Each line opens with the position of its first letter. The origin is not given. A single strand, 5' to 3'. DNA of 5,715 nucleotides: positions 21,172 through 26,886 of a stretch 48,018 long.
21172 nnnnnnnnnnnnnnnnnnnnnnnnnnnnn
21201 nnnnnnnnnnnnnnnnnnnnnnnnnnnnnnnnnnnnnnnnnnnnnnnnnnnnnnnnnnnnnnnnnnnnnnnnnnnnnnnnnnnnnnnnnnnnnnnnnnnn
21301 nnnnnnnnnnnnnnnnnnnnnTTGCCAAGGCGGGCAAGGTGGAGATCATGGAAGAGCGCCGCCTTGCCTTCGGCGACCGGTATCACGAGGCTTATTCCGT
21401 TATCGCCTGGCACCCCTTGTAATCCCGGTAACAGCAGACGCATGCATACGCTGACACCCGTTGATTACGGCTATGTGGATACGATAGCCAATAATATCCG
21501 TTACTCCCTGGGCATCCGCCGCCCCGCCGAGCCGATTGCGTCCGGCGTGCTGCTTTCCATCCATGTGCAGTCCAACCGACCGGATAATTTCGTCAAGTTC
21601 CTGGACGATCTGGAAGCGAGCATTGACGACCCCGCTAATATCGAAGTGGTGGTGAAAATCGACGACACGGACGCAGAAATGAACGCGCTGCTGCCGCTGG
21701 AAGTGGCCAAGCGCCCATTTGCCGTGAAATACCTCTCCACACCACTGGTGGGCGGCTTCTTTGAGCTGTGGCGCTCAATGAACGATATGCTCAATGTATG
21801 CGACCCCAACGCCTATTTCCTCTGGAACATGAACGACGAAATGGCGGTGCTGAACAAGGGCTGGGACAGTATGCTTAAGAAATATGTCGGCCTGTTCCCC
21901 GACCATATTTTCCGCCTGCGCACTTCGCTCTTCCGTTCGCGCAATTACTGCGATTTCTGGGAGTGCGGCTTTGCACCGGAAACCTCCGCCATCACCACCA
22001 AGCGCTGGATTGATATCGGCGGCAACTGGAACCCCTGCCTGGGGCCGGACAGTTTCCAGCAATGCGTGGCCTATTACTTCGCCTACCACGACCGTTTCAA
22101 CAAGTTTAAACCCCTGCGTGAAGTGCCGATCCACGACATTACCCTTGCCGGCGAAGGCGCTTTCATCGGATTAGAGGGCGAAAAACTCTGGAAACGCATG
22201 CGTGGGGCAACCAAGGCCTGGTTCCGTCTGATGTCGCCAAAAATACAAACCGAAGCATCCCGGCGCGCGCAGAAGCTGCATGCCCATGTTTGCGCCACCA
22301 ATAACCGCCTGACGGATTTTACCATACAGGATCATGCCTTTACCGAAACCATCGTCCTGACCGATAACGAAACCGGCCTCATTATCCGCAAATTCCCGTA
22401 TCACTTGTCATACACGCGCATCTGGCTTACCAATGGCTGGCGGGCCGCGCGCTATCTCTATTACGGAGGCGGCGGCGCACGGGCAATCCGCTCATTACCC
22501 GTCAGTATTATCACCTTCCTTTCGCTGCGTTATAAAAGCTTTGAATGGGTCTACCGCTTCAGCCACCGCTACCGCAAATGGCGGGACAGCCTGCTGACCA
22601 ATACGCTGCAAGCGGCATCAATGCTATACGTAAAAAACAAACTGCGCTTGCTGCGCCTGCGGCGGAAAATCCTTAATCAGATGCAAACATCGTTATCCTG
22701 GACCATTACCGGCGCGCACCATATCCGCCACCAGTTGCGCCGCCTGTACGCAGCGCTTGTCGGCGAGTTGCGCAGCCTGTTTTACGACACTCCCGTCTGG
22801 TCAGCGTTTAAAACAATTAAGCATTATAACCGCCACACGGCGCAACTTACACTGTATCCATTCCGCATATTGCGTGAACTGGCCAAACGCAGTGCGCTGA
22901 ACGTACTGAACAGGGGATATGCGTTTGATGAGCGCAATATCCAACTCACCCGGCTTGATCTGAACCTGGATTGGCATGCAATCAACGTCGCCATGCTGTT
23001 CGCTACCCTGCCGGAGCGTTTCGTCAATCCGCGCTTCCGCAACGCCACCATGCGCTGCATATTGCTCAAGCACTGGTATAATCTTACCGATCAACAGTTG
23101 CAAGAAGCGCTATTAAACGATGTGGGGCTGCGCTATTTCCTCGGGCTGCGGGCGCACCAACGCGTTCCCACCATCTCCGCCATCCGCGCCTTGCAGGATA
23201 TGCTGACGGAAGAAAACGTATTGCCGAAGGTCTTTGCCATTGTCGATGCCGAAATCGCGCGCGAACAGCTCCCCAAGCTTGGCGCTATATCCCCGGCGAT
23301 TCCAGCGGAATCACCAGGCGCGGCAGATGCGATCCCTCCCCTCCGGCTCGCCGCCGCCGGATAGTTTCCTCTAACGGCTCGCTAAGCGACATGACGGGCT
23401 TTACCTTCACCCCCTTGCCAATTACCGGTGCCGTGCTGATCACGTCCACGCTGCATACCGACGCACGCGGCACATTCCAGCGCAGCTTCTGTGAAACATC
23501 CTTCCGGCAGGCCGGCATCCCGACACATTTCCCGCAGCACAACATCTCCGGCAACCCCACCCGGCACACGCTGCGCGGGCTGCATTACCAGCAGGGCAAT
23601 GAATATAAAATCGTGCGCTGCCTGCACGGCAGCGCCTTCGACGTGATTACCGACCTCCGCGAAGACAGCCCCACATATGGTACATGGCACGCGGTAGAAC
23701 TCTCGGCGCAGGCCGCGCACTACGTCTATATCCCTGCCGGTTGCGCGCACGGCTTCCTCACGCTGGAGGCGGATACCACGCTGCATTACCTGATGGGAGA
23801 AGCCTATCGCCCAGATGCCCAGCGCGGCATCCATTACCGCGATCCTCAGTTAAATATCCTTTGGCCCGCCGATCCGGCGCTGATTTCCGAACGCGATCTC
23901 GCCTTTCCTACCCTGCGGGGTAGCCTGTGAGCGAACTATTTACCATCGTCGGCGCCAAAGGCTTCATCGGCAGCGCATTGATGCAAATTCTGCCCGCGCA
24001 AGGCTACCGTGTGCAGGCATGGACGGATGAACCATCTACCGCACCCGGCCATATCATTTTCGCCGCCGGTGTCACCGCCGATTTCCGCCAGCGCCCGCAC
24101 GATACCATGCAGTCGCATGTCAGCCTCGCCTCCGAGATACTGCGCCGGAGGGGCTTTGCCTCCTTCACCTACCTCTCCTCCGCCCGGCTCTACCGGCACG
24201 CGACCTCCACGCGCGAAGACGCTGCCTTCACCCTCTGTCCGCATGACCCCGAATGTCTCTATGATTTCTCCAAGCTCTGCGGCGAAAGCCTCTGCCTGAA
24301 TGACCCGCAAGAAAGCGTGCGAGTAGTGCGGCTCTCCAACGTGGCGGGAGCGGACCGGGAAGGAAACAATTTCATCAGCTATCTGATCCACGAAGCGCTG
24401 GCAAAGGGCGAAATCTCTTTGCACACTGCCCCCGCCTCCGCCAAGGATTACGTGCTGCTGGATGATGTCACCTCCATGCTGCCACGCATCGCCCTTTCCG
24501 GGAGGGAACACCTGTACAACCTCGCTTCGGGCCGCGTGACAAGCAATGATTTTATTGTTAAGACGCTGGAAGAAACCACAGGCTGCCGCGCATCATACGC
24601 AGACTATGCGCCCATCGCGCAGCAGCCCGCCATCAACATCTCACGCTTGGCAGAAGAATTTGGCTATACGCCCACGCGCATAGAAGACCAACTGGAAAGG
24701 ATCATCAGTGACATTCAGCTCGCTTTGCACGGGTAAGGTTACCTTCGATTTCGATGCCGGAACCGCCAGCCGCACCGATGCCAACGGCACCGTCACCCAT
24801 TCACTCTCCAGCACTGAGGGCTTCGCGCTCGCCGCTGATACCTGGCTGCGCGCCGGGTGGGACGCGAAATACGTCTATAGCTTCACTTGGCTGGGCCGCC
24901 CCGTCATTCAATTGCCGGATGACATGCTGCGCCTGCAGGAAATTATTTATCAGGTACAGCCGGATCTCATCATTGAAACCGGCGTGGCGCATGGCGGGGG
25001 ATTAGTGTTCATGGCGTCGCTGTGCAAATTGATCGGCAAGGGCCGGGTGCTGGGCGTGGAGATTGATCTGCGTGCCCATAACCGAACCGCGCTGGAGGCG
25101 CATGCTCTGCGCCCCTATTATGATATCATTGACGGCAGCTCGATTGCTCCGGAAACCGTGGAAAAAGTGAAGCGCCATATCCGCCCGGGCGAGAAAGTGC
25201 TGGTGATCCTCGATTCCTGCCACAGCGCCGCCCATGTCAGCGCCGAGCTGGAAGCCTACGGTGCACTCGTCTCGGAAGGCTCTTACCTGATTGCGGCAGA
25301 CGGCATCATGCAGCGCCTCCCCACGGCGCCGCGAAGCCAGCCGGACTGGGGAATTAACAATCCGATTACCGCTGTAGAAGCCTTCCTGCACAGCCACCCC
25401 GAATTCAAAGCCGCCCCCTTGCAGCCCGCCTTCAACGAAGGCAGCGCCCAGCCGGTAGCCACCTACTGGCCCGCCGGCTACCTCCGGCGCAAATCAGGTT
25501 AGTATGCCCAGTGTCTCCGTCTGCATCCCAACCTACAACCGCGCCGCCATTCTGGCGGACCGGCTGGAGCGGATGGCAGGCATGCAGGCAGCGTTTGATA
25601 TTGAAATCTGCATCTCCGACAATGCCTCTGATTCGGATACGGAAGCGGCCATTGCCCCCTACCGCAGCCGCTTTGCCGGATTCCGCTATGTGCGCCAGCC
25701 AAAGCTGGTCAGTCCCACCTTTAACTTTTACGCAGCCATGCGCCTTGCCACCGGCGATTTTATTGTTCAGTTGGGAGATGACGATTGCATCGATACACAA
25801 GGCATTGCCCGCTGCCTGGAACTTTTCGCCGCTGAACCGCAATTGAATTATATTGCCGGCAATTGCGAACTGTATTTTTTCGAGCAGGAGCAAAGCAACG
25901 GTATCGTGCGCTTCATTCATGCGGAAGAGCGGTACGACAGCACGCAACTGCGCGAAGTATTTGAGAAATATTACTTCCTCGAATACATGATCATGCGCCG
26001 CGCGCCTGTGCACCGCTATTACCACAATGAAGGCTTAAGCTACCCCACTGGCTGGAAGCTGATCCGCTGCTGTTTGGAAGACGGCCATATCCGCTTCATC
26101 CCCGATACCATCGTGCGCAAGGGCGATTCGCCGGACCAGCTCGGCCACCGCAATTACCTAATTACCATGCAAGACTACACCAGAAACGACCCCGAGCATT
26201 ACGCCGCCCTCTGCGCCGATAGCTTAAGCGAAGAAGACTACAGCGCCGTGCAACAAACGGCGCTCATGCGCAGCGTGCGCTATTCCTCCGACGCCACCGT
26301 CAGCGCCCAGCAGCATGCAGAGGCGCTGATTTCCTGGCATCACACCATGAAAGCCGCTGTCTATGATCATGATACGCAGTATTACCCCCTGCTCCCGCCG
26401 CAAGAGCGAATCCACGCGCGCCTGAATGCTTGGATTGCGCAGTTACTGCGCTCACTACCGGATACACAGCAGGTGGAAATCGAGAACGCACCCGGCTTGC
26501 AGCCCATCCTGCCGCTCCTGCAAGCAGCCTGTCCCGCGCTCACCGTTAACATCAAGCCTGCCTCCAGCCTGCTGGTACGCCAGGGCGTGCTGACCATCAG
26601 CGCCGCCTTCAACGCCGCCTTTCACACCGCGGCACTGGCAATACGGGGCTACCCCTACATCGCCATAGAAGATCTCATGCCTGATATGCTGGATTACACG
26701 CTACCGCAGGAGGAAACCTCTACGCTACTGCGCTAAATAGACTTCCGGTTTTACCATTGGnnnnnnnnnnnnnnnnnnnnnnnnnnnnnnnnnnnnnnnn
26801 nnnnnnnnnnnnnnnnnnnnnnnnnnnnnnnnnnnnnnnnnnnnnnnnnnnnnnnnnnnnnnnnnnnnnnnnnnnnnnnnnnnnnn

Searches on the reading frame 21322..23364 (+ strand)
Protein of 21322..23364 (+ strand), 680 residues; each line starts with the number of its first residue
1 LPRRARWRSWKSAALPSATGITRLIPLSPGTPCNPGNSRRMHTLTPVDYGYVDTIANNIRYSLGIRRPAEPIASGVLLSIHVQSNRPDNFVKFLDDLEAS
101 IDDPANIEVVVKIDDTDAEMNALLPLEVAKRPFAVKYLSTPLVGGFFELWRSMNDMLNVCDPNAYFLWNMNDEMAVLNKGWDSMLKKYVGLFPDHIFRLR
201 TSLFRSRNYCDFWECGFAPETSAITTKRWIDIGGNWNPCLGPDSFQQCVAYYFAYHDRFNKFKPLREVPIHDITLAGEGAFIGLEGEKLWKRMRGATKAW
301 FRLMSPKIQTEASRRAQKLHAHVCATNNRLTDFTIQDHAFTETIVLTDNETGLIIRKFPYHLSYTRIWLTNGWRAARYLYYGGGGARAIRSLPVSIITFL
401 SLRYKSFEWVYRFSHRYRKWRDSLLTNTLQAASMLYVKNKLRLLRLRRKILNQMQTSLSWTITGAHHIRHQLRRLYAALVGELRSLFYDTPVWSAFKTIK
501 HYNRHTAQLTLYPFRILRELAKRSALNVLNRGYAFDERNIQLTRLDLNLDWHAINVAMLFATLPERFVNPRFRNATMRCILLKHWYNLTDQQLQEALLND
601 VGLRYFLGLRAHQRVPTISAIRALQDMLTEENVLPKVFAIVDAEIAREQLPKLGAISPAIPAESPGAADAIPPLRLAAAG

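Call 16: search_protein_families(library=pfam, proteins=[window:21322-23364:+], max_evalue=0.0001)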
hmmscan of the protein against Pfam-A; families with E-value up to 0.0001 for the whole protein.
window:21322-23364:+ (680 aa): 1 family
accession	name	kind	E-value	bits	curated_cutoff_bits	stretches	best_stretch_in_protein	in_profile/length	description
PF05598.16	DUF772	-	9.9e-08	32.3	23.1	1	577-638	11-71/74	Transposase domain (DUF772)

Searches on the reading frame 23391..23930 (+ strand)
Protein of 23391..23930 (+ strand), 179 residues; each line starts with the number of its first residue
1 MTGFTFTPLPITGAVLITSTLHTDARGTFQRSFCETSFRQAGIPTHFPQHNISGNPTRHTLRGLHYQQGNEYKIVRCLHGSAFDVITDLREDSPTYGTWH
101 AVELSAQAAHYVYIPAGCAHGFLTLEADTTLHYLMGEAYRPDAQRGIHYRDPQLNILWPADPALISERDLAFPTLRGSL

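Call 16: search_protein_families(library=pfam, proteins=[window:23391-23930:+], max_evalue=0.0001)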
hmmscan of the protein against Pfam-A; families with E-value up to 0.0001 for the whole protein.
window:23391-23930:+ (179 aa): 1 family
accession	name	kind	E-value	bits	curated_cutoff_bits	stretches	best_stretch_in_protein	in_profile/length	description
PF00908.23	dTDP_sugar_isom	-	1.8e-56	190.9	27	1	9-176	2-167/168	dTDP-4-dehydrorhamnose 3,5-epimerase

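Call 19: search_protein_families(library=ncbifam, proteins=[window:23391-23930:+], max_evalue=1e-10)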
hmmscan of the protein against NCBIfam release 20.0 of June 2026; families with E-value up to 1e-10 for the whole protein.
window:23391-23930:+ (179 aa): 1 family
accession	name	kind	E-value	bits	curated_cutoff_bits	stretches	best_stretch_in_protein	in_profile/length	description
TIGR01221.1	rmlC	equivalog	3.9e-45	153.8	155.75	1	8-176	4-173/176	dTDP-4-dehydrorhamnose 3,5-epimerase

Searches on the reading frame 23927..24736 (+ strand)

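Call 16: search_protein_families(library=pfam, proteins=[window:23927-24736:+], max_evalue=0.0001)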
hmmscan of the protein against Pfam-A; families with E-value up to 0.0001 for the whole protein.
window:23927-24736:+ (269 aa): 3 families
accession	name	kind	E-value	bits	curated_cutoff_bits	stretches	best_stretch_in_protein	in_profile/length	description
PF01370.27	Epimerase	-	8.2e-17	61.8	20.9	1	6-198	2-238/240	NAD dependent epimerase/dehydratase family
PF16363.11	GDP_Man_Dehyd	-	1.4e-05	25.1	27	0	7-37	2-32/332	GDP-mannose 4,6 dehydratase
PF04321.23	RmlD_sub_bind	-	3.1e-05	23.6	27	0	106-260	119-282/287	RmlD substrate binding domain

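Call 19: search_protein_families(library=ncbifam, proteins=[window:23927-24736:+], max_evalue=1e-10)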
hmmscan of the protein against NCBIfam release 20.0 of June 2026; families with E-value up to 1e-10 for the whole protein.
window:23927-24736:+ (269 aa): 0 families

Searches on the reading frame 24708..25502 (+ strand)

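Call 17: search_protein_families(library=pfam, proteins=[window:24708-25502:+], max_evalue=0.0001)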
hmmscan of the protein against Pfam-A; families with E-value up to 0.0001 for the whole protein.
window:24708-25502:+ (264 aa): 2 families
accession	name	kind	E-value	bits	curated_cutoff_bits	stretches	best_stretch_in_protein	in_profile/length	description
PF04989.18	RMNT_CmcI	-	8.4e-72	241.6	23.2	1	54-261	2-205/206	Rhamnosyl O-methyltransferase/CmcI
PF13578.12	Methyltransf_24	-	8.8e-09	36.6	26.3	1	89-196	1-102/105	Methyltransferase domain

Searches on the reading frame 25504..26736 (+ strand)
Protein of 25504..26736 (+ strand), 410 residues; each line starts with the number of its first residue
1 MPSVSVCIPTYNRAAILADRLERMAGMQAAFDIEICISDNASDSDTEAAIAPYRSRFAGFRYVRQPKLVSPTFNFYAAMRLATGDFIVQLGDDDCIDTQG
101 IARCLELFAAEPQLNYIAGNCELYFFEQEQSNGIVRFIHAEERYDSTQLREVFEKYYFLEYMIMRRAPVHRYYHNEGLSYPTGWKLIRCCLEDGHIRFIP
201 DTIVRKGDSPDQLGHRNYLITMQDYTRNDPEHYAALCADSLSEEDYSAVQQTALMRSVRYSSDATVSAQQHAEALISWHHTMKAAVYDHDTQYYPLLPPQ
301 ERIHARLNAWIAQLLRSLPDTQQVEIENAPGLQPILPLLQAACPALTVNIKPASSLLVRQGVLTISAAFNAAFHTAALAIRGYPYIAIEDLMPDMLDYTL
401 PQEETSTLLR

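Call 17: search_protein_families(library=pfam, proteins=[window:25504-26736:+], max_evalue=0.0001)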
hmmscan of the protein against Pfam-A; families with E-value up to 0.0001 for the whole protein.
window:25504-26736:+ (410 aa): 1 family
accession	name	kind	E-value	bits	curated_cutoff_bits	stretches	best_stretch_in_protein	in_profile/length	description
PF00535.33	Glycos_transf_2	-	4.4e-16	59.7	23.3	1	5-113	1-108/168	Glycosyl transferase family 2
